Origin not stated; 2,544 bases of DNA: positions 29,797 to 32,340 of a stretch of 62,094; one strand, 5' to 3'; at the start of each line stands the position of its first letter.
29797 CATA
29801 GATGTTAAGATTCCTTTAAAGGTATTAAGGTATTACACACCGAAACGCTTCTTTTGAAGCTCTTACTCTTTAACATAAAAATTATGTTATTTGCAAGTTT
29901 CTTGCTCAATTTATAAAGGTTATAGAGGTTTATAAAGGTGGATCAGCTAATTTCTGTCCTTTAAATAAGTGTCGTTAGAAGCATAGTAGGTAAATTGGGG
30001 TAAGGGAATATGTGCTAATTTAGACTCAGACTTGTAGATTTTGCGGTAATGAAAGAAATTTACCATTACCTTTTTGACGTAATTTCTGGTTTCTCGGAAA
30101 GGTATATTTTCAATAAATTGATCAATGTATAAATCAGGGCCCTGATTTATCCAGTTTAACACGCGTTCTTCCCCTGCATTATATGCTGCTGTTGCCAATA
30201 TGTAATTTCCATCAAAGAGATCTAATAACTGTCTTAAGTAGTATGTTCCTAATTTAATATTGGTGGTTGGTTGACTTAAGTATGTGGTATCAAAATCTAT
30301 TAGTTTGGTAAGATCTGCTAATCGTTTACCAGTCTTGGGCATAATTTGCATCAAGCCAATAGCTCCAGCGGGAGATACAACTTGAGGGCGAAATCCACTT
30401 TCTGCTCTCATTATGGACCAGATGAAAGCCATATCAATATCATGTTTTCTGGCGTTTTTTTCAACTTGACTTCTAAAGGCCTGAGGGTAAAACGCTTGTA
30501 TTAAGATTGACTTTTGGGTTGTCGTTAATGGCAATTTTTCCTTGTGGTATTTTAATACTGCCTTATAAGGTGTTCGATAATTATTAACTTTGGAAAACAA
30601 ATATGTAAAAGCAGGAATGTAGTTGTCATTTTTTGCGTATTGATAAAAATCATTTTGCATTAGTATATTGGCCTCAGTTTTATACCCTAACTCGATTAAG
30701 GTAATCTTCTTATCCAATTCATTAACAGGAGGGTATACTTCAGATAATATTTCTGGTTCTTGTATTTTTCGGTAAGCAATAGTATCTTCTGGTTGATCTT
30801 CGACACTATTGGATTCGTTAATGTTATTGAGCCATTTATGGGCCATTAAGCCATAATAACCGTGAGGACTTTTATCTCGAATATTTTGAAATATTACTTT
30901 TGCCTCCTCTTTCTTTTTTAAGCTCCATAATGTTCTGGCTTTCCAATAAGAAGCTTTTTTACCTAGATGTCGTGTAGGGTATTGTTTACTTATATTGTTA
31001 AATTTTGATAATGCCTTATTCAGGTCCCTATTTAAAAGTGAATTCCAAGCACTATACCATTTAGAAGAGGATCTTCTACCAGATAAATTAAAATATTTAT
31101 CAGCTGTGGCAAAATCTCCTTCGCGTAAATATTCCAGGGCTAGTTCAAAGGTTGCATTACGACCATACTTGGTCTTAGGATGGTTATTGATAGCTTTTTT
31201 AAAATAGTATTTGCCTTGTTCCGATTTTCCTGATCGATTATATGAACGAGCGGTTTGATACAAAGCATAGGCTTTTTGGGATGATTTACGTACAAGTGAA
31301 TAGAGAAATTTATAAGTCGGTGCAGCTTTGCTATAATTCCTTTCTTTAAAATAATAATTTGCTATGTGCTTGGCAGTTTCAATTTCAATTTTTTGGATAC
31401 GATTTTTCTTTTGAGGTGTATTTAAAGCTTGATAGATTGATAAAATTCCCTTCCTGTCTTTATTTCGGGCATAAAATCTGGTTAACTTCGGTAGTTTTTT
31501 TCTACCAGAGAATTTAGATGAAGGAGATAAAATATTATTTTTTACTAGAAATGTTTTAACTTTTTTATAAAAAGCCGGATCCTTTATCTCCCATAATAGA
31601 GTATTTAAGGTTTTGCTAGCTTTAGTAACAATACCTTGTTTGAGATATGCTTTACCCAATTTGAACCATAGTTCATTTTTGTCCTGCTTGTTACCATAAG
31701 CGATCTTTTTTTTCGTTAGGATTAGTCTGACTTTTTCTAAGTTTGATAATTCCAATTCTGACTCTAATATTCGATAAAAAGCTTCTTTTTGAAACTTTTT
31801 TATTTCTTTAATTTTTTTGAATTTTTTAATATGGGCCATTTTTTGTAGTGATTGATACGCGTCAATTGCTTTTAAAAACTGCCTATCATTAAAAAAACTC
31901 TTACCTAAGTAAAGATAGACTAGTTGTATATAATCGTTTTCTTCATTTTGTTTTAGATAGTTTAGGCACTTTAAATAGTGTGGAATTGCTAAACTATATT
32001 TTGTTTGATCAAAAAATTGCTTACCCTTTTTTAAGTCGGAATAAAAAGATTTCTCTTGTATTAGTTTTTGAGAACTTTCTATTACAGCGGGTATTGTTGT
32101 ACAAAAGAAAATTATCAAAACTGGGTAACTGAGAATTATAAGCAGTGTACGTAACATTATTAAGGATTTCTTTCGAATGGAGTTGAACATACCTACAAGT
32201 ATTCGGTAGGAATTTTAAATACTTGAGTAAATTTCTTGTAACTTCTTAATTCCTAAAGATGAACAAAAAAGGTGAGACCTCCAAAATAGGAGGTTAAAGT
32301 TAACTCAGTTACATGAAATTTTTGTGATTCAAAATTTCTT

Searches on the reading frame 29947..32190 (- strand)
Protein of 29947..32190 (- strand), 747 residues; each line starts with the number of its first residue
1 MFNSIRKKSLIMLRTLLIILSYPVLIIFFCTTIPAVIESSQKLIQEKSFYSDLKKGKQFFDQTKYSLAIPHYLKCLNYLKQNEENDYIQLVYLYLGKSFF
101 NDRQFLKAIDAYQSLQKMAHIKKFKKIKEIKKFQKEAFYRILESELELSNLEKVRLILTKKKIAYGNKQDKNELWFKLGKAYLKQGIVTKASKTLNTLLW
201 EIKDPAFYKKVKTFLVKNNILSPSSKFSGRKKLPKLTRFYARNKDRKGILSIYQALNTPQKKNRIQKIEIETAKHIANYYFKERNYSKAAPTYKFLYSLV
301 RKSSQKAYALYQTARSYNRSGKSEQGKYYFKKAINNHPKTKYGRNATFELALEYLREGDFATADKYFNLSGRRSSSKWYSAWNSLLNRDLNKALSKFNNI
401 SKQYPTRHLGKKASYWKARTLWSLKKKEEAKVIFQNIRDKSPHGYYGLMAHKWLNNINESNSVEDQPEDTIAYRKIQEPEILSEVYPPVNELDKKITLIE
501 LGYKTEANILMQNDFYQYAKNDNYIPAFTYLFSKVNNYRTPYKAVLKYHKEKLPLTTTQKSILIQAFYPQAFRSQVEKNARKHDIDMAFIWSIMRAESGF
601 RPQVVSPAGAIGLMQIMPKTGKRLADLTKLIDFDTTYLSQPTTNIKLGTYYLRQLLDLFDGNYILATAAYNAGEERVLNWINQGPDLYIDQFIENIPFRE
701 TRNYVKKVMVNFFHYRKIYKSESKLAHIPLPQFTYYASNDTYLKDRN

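Call 17: search_protein_families(library=pfam, proteins=[window:29947-32190:-], max_evalue=0.001)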
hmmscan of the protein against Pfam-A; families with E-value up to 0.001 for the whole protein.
window:29947-32190:- (747 aa): 9 families
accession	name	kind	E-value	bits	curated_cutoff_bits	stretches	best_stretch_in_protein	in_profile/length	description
PF01464.25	SLT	-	3.5e-29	101.2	21.3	1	576-686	3-110/117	Transglycosylase SLT domain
PF13174.12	TPR_6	-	3.8e-15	55.8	26.3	1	308-340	1-33/33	Tetratricopeptide repeat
PF07719.23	TPR_2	-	3.9e-08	33.2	27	0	173-197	2-26/34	Tetratricopeptide repeat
PF13428.12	TPR_14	-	1.4e-05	25.8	23.5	0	173-198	2-27/44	Tetratricopeptide repeat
PF14559.12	TPR_19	-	2.1e-05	25.2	25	0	386-450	3-66/68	Tetratricopeptide repeat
PF09976.15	TPR_21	-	6.3e-05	23.2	25.5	0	300-368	32-100/193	Tetratricopeptide repeat-like domain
PF13432.12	TPR_16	-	0.00013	22.8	32.7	0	277-325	4-49/65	Tetratricopeptide repeat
PF13181.12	TPR_8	-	0.00053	20.4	25.7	0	413-435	3-25/34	Tetratricopeptide repeat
PF00515.34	TPR_1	-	0.00077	19.6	27.8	0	307-338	1-32/34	Tetratricopeptide repeat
